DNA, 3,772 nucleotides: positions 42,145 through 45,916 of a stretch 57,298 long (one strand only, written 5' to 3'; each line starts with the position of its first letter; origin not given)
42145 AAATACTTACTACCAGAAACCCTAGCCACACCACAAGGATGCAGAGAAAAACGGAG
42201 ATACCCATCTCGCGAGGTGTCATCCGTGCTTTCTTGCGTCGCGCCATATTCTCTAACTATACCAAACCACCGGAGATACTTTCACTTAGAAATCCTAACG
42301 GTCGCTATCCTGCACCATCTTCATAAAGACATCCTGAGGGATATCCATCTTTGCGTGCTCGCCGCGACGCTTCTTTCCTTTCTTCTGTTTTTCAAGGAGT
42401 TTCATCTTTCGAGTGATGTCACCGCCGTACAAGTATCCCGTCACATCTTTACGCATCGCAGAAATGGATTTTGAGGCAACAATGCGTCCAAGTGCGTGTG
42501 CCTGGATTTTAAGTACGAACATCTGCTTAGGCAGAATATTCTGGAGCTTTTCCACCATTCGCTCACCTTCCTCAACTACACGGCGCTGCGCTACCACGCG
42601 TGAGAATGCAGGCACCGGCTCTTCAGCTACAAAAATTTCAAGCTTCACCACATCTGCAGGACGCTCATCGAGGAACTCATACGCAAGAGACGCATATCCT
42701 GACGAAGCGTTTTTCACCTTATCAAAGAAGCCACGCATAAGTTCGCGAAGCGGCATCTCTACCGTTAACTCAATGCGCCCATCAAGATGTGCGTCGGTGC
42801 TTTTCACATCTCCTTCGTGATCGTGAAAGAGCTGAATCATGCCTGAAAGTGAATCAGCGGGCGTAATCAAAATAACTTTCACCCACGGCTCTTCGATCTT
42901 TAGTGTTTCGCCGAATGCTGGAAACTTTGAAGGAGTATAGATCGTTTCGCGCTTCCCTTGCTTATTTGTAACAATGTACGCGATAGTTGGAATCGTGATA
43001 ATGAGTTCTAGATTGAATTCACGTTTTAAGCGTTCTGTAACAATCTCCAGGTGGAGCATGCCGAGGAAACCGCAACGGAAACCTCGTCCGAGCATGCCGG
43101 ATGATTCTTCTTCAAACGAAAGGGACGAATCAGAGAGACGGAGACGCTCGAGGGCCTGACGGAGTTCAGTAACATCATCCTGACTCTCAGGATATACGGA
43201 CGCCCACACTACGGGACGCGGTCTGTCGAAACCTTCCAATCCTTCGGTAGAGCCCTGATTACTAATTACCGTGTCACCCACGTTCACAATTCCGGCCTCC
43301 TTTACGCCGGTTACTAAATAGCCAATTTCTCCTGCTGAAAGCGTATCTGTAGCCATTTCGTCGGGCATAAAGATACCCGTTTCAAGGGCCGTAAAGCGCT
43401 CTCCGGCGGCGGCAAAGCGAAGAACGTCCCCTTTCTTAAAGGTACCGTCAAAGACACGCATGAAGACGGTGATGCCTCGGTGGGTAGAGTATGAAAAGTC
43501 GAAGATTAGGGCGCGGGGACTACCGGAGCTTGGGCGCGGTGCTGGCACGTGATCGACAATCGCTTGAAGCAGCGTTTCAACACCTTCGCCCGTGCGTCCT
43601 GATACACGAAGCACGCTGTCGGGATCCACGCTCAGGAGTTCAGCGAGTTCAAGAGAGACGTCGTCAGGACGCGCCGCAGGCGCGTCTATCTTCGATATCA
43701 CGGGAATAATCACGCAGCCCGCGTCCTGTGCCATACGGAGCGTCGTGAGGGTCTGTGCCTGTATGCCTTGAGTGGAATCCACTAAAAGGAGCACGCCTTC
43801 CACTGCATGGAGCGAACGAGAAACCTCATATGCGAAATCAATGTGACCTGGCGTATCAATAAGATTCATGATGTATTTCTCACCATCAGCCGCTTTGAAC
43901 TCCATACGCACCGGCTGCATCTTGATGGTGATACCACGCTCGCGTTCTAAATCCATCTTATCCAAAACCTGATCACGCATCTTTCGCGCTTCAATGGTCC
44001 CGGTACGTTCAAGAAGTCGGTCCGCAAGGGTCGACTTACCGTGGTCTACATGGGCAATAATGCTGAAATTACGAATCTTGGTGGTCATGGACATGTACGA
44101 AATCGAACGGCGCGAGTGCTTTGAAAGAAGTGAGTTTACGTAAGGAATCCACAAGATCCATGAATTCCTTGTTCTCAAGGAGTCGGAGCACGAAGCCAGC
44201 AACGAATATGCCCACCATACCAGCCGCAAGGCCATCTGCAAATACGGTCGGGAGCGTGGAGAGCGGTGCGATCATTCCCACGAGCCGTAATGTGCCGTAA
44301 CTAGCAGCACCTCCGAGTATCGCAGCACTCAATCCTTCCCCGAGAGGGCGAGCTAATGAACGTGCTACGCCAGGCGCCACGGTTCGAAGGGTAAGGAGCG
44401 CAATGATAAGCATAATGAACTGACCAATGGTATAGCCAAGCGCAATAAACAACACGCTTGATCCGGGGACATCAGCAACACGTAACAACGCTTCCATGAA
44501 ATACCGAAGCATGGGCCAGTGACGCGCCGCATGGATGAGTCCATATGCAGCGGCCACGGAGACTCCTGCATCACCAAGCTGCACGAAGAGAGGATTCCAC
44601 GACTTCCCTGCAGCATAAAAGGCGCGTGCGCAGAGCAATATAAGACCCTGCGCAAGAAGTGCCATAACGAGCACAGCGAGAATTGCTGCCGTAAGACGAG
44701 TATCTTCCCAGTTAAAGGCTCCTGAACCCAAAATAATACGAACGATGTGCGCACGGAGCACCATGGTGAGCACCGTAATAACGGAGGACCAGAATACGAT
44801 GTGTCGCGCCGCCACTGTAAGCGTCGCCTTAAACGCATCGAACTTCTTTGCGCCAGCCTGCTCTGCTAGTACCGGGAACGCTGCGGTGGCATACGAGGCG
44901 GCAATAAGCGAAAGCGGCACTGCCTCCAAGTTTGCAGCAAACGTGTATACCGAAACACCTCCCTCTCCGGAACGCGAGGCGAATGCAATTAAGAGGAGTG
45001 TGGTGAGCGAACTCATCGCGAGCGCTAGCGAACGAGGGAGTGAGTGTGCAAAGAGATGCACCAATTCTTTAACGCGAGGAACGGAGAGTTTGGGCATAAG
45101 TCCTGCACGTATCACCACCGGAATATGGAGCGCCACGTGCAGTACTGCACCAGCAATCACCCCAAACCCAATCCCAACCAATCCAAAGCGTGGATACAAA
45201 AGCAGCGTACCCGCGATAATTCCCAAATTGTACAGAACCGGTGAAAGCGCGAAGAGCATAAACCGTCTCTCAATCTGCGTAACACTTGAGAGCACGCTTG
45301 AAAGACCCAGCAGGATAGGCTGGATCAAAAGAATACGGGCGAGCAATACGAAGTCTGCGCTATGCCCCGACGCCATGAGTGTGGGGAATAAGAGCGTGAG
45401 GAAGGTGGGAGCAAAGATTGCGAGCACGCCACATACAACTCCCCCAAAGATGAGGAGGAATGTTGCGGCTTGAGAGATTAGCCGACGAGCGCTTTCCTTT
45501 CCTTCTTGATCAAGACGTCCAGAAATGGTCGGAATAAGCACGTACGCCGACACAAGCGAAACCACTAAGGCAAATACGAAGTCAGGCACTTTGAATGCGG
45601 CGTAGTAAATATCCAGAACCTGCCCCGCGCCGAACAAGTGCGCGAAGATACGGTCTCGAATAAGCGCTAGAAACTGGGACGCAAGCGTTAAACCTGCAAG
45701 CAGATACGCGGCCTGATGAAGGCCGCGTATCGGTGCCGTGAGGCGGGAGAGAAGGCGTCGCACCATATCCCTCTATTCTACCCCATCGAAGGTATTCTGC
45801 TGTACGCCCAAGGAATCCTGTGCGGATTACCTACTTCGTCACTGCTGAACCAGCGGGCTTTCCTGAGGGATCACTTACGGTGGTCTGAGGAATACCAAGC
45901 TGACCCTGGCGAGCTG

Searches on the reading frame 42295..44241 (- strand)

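Call 104: search_protein_families(library=pfam, proteins=[window:42295-44241:-], max_evalue=0.00001)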
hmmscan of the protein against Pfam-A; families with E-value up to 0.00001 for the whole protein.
window:42295-44241:- (648 aa): 5 families
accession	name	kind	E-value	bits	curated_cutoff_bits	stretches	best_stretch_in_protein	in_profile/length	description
PF00009.33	GTP_EFTU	-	5.8e-53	179.7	26.5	1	55-233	2-187/188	Elongation factor Tu GTP binding domain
PF06421.17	LepA_C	-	1.7e-32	112.2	29.7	1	539-643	2-106/107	GTP-binding protein LepA C-terminus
PF00679.30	EFG_C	-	6.4e-13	49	27.9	1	449-529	2-81/89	Elongation factor G C-terminus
PF14492.12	EFG_III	-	2.9e-10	40.5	27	1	341-415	2-73/75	Elongation Factor G, domain III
PF03144.31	GTP_EFTU_D2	-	3.2e-06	27.9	30.3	1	256-325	1-72/73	Elongation factor Tu domain 2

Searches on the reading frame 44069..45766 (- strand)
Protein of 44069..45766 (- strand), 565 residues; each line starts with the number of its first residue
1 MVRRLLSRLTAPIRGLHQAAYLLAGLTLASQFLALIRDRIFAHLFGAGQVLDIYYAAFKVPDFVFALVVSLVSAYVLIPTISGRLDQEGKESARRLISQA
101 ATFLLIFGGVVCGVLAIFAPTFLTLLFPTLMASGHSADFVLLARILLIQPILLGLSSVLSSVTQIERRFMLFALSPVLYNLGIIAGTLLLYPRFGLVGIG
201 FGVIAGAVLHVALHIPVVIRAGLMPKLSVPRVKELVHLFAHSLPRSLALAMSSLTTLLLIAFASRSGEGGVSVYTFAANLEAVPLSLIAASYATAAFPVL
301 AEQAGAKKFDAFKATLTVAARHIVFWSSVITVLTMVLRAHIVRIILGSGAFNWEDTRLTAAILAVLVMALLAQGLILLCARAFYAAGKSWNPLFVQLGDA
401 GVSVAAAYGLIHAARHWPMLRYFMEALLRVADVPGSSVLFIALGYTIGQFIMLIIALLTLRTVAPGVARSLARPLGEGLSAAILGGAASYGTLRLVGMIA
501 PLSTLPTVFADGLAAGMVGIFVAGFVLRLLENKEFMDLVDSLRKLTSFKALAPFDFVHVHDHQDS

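Call 104: search_protein_families(library=pfam, proteins=[window:44069-45766:-], max_evalue=0.00001)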
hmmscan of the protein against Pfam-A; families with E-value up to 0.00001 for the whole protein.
window:44069-45766:- (565 aa): 1 family
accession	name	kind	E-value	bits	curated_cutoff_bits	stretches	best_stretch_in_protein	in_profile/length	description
PF03023.19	MurJ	-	7.4e-51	173.6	27.4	1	41-413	1-374/451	Lipid II flippase MurJ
